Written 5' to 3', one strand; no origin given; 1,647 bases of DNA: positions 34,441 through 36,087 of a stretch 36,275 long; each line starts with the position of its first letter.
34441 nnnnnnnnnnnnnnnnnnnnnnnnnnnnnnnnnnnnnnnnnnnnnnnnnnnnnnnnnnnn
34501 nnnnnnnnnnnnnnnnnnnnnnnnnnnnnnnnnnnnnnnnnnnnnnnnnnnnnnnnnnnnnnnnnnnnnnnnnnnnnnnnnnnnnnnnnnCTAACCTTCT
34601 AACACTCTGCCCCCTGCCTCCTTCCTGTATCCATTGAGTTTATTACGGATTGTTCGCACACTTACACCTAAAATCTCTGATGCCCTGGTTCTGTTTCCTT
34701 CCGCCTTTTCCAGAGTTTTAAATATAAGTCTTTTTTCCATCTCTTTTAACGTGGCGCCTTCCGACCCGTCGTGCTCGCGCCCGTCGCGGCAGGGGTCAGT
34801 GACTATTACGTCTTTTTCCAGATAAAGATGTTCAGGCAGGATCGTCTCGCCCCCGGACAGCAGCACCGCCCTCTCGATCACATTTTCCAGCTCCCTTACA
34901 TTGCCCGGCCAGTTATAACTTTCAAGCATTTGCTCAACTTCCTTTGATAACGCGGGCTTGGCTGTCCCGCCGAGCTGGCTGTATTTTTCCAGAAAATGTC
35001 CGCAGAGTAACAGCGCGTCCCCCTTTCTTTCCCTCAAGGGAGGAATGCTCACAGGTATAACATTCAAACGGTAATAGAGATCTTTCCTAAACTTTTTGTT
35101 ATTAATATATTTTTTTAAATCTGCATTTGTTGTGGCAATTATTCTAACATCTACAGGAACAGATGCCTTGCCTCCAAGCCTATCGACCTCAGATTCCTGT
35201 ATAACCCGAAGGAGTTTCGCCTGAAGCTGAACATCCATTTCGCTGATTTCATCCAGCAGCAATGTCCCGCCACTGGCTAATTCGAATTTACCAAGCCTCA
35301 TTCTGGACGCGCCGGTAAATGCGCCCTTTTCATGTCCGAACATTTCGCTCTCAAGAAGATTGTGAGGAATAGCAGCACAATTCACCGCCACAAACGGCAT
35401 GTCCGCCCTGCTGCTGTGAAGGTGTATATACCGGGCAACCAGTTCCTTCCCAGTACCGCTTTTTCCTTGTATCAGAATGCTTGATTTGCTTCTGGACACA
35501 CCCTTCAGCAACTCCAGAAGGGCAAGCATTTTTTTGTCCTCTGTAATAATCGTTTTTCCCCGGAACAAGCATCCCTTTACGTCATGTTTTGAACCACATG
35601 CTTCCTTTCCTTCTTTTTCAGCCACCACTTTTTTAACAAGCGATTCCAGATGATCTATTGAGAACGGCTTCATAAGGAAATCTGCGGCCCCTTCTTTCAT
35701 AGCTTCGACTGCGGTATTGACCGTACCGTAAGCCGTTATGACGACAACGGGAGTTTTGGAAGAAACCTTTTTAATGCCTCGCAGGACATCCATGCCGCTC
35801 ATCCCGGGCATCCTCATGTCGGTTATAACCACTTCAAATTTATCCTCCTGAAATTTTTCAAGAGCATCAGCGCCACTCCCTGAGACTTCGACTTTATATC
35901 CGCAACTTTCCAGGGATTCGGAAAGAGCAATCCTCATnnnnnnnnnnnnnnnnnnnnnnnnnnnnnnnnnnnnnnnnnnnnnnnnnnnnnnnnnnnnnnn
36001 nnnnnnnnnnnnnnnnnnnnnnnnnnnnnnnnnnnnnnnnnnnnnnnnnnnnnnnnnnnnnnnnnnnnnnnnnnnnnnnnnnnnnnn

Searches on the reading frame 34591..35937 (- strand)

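Call 10: search_protein_families(library=pfam, proteins=[window:34591-35937:-])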
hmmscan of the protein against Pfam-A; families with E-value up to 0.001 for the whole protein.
window:34591-35937:- (448 aa): 11 families
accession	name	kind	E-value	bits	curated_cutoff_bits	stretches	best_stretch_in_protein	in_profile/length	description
PF00158.32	Sigma54_activat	-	1.7e-69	233.3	20.2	1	130-296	1-167/168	Sigma-54 interaction domain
PF00072.30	Response_reg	-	1.4e-26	93.2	30.2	1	1-101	10-110/111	Response regulator receiver domain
PF25601.1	AAA_lid_14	-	2.6e-23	82.1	27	1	302-372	1-71/87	AAA+ ATPase lid domain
PF14532.12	Sigma54_activ_2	-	3.8e-21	76.2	25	1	136-301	6-138/138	Sigma-54 interaction domain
PF02954.25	HTH_8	-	2.2e-11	43.7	22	1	396-435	1-40/42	Bacterial regulatory protein, Fis family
PF07728.20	AAA_5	-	1.1e-06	29.1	22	1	154-272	2-123/139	AAA domain (dynein-related subfamily)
PF07724.20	AAA_2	-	7.4e-05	23.3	27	1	150-283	2-136/166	AAA domain (Cdc48 subfamily)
PF00493.29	MCM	-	0.00018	21.1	23.3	1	148-287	54-188/224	MCM P-loop domain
PF01078.27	Mg_chelatase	-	0.00034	20.5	20.3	0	208-272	92-158/207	Magnesium chelatase, subunit ChlI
PF23198.2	PDE8A_N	-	0.00042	20.7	29.6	1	9-68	30-90/147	PDE8A-like, N-terminal domain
PF07726.17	AAA_3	-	0.00061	20.1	27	0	154-271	2-111/131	ATPase family associated with various cellular activities (AAA)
